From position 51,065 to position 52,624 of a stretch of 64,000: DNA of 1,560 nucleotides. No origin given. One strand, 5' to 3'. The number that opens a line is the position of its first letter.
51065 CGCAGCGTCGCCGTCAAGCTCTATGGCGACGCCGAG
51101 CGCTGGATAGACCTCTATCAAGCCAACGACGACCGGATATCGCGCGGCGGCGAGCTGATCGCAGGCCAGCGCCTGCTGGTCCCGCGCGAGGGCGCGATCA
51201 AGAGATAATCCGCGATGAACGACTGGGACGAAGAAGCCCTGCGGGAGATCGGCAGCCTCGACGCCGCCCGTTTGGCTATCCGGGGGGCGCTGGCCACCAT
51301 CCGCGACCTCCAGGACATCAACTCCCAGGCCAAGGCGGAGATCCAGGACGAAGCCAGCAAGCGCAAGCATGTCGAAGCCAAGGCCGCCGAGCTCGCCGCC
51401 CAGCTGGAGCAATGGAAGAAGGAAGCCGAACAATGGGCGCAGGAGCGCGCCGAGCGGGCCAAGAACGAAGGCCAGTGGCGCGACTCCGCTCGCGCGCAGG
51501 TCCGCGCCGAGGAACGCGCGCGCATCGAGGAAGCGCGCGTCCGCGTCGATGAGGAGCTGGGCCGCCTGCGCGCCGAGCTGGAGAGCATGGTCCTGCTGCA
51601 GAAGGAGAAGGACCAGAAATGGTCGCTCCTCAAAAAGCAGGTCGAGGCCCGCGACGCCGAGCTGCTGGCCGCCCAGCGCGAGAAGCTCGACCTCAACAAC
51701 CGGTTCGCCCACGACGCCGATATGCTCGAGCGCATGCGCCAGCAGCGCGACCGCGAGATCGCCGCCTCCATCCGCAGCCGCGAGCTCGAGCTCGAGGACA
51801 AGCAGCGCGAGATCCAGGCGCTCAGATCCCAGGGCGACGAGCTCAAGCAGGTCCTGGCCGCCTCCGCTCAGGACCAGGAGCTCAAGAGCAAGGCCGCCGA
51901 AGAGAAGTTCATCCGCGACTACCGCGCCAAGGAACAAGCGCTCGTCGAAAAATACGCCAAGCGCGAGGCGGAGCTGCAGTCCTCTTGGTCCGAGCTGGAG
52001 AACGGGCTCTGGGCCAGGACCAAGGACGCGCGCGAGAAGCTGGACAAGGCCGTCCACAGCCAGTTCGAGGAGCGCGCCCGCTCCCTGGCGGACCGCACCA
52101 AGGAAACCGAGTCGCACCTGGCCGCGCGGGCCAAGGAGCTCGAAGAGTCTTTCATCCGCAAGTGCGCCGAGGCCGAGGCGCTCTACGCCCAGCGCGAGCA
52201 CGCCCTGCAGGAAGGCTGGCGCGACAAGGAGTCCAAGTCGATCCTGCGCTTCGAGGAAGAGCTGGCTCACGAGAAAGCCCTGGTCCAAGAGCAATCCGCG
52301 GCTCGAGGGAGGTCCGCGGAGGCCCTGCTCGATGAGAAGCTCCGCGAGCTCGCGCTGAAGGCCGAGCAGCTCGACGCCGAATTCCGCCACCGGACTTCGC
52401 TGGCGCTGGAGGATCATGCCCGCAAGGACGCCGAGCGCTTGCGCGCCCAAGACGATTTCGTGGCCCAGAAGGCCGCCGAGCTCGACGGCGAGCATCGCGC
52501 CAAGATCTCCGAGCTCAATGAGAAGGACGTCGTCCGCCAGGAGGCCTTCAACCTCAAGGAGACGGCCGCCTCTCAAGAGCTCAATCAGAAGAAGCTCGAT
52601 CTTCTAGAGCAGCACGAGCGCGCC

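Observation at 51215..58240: A 2341-aa cytoplasmic coiled-coil rod fused to a histidine-kinase core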

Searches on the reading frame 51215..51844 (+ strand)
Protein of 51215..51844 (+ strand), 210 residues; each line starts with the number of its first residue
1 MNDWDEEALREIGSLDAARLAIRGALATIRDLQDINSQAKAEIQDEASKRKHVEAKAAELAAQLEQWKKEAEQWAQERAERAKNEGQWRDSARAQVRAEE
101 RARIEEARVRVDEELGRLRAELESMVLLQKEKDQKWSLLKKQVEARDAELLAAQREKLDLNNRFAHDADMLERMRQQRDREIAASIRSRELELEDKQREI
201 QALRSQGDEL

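Call 23: find_related_loci(query=A1, collection=genome_contigs, flank=10000)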
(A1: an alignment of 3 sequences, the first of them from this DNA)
Query A1 (210 aa) in genome_contigs; peptide patterns used: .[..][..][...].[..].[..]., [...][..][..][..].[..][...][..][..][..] (x = any residue, [..] = any of these).
275 stretches matched a pattern; 6 encode a relative of the query (tblastn E <= 1e-3); 6 distinct loci.
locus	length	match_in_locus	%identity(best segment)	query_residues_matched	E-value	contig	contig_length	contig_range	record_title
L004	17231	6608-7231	52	3-210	1e-61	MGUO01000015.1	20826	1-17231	MAG: Elusimicrobia bacterium RIFCSPHIGHO2_02_FULL_57_9 rifcsphigho2_02_scaffold_11348, whole genome shotgun sequence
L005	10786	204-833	48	1-210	5e-50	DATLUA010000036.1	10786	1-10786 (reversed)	MAG TPA_asm: Elusimicrobiota bacterium isolate SMAG_U13971 k141_1500759, whole genome shotgun sequence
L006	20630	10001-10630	48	1-210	4e-49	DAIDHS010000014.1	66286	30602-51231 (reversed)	MAG TPA_asm: Elusimicrobia bacterium isolate clean11 NODE_14_length_66286_cov_4.865532, whole genome shotgun sequence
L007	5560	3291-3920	48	1-210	3e-49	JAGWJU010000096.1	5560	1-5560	MAG: Elusimicrobia bacterium isolate REEB145 contig-150_21148, whole genome shotgun sequence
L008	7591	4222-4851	50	1-210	1e-45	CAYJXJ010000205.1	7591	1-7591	MAG TPA_asm: uncultured Elusimicrobia bacterium isolate ERP125453_co1_480 genome assembly, contig: NODE_12126_length_759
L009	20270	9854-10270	27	10-158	1e-8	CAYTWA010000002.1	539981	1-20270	MAG TPA_asm: uncultured Elusimicrobia sp. isolate SRP150892_co2_137 genome assembly, contig: NODE_4_length_539981_cov_13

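Call 34: search_protein_families(library=pfam, proteins=[L009:7634-9817:+, L009:6018-7637:+, L006:12400-13530:+, L006:13572-14570:+, L006:9021-9974:-], max_evalue=0.1)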
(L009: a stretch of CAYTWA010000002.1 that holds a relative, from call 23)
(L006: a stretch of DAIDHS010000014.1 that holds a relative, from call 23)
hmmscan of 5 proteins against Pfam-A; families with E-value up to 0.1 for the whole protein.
L009:7634-9817:+ (727 aa): 4 families
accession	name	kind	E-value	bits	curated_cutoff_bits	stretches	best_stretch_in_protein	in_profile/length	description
PF01476.26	LysM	-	1.4e-06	28.6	20.9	1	672-720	1-43/43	LysM domain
PF13729.12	TraF_2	-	1.4e-06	28.2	25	1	134-226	139-227/264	F plasmid transfer operon, TraF, protein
PF05489.18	Phage_tail_X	-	0.0025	17.8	22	1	671-721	3-53/60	Phage Tail Protein X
PF03349.22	Toluene_X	-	0.048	12.6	29.7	1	43-88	14-57/421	Outer membrane protein transport protein (OMPP1/FadL/TodX)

L009:6018-7637:+ (539 aa): 4 families
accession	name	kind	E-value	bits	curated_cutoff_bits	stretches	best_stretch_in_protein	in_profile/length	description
PF13860.13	FlgD_ig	-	8.1e-07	29.4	27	1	479-528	28-77/79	FlgD Ig-like domain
PF13585.12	CHU_C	-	1.6e-05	25.3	27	1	451-529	4-78/86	CHU_C Type IX secretion signal domain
PF25788.1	Ig_Rha78A_N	-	0.013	16.2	27.4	0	73-125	18-64/105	Rha78A-like, N-terminal immunoglobulin domain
PF18962.6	Por_Secre_tail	-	0.027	15.2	27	0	476-532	22-70/75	Secretion system C-terminal sorting domain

L006:12400-13530:+ (376 aa): 0 families

L006:13572-14570:+ (332 aa): 1 family
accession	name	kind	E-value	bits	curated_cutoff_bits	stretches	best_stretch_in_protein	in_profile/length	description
PF13485.12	Peptidase_MA_2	-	0.012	15.8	32.4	0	279-330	144-199/201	Peptidase MA superfamily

L006:9021-9974:- (317 aa): 0 families

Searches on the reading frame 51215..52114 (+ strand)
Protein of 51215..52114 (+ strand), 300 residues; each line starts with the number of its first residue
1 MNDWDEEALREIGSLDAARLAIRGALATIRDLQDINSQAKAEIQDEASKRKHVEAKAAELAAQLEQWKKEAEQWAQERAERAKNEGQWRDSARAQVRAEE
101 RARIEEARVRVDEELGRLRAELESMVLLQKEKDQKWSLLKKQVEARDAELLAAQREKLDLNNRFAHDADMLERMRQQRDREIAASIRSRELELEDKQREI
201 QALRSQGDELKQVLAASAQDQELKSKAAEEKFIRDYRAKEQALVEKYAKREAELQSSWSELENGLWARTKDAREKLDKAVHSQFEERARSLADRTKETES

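Call 39: find_homologous_proteins(query=window:51215-52114:+, max_evalue=0.001)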
Query window:51215-52114:+ (300 aa): 9 proteins with E <= 0.001 among 8000 candidates.
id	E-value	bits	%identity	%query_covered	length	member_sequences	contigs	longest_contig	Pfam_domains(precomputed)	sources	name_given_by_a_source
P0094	2.1e-85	305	59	100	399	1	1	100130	-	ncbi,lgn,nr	ncbi:MAG: hypothetical protein NTY77_04600 [Elusimicrobia bacterium]|nr:hypothetical protein [Elusim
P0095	1.7e-72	262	53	95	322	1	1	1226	-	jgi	-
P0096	1.9e-72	262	50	100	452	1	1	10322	-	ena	-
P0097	2.6e-71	258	53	100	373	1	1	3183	-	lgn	-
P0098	1.5e-70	256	49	96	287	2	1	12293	-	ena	-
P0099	2.0e-70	255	51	100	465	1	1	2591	-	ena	-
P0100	5.5e-44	169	54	57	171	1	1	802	-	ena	-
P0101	1.3e-41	161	55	59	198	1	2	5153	-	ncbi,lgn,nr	ncbi:MAG: hypothetical protein PHU21_08405 [Elusimicrobia bacterium]|nr:hypothetical protein [Elusim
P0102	6.2e-40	156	49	60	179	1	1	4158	-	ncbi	ncbi:MAG: hypothetical protein ACHQ2Z_15525, partial [Elusimicrobiota bacterium]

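Call 40: find_encoding_contigs(protein=P0094, flank=10000, max_places=2)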
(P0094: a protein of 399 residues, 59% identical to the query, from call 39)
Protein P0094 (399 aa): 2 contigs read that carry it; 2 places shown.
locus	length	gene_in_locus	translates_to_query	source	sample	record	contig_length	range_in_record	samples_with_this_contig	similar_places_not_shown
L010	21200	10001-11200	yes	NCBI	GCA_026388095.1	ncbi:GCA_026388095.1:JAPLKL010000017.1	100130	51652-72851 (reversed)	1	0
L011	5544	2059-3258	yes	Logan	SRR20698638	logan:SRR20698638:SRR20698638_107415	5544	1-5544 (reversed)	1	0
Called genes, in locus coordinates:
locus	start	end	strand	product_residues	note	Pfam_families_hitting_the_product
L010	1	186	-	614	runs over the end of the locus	PF00009:GTP_EFTU, PF22042:EF-G_D2, PF03144:GTP_EFTU_D2, PF00679:EFG_C, PF21018:BipA_C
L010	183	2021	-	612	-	PF21088:MS_channel_1st (faint), PF00924:MS_channel_2nd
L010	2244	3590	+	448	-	PF05195:AMP_N, PF00557:Peptidase_M24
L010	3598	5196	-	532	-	-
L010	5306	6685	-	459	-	-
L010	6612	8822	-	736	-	-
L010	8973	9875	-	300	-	-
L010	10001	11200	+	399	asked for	-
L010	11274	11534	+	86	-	PF12732:YtxH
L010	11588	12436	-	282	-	-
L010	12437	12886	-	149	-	PF00027:cNMP_binding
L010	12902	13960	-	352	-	PF00437:T2SSE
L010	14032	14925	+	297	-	PF01370:Epimerase, PF08338:DUF1731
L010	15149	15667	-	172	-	-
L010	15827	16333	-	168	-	PF00076:RRM_1, PF28441:RRM_11, PF28442:DUF8400 (faint)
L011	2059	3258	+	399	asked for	-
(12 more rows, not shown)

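Call 61: search_protein_representatives(alignment_id=A3)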
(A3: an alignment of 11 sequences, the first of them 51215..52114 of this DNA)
Query: 11 sequences, 315 profile positions. Proteins with E-value up to 0.001 (for the whole library): 51; up to 1e-10: 36; up to 1e-30: 19. The best 51 are listed.
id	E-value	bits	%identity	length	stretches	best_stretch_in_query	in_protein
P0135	4.5e-131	453.2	-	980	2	1-311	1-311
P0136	2.0e-127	441.2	-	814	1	1-311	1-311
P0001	2.9e-127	440.7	-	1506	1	2-311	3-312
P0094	7.3e-126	436.1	-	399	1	1-311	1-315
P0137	5.8e-119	413.4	-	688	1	1-310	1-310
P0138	5.1e-115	400.4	-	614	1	1-313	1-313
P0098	8.1e-115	399.8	-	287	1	1-287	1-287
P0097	1.7e-114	398.8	-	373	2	1-311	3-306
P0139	1.1e-108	379.7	-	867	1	1-311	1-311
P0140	7.4e-102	357.2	-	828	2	1-312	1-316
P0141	1.5e-99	349.6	-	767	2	1-311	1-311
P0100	2.7e-67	243.6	-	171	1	1-171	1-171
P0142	3.1e-67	243.5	-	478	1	1-237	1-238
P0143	4.2e-59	216.7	-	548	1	7-311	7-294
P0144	1.8e-58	214.7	-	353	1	1-312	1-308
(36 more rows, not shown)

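Call 96: search_solved_structures(query=A3, max_evalue=1)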
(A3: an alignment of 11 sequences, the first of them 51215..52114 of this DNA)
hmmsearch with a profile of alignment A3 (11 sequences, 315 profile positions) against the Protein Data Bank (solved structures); distinct sequences matched with E-value up to 1: 7.
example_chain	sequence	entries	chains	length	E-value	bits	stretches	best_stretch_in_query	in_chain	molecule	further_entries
4fi5_A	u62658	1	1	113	0.0097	18.4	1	127-195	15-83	Nucleoprotein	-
25hr_E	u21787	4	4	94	0.016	17.7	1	24-72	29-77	Cell division protein FtsB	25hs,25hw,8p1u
8bh1_E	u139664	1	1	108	0.022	17.2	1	24-72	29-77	Cell division protein FtsB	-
4yv3_A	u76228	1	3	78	0.25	13.7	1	99-163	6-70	Vimentin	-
4ypc_A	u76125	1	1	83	0.65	12.4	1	99-163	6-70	Vimentin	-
2l95_A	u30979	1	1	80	0.7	12.3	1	72-127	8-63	Crammer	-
3swk_A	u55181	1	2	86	0.84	12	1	98-162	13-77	Vimentin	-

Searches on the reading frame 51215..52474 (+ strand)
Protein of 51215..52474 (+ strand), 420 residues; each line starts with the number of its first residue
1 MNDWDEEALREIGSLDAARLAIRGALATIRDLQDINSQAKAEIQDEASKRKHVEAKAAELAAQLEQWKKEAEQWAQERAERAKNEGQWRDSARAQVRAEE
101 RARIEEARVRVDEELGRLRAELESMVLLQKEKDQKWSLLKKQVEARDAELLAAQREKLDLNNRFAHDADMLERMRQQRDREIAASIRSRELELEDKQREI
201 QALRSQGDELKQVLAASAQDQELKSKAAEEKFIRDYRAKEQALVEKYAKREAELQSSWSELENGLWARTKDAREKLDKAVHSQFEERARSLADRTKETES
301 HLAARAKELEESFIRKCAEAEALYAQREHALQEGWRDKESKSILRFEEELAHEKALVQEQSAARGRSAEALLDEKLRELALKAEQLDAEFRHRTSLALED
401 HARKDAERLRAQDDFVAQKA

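Call 76: predict_structure(alignment_id=A6)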
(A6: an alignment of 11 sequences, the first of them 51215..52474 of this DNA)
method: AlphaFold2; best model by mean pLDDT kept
length: 420 residues; sequences in the alignment: 11
mean_pLDDT: 83.5   pTM: 0.26
mean pLDDT of the five models: 83.5, 82.3, 79.2, 77.9, 74.4
residues with pLDDT >= 90: 157; 70-90: 210; 50-70: 48; < 50: 5
segments of 3 or more residues with pLDDT < 50: none
pLDDT, mean of each block of 10 residues (from residue 1): 55 70 81 85 84 87 92 92 92 91 91 93 92 92 91 90 90 90 85 82 73 56 57 73 79 81 85 88 89 90 92 92 91 92 92 90 86 86 83 77 71 58
secondary structure, 60 per line:
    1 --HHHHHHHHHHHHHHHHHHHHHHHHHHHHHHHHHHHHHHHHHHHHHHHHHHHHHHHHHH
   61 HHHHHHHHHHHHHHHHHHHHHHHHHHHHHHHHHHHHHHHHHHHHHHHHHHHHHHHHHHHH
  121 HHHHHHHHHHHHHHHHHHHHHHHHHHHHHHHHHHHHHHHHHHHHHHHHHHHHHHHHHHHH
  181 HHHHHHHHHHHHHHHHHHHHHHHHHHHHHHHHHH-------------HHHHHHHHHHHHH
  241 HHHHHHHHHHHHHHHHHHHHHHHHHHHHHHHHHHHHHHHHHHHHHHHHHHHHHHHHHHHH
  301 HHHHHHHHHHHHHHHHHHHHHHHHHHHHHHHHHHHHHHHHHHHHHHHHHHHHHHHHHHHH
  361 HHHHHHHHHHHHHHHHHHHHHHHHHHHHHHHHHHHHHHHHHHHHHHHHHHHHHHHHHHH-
elements in order: H3-214 H228-419
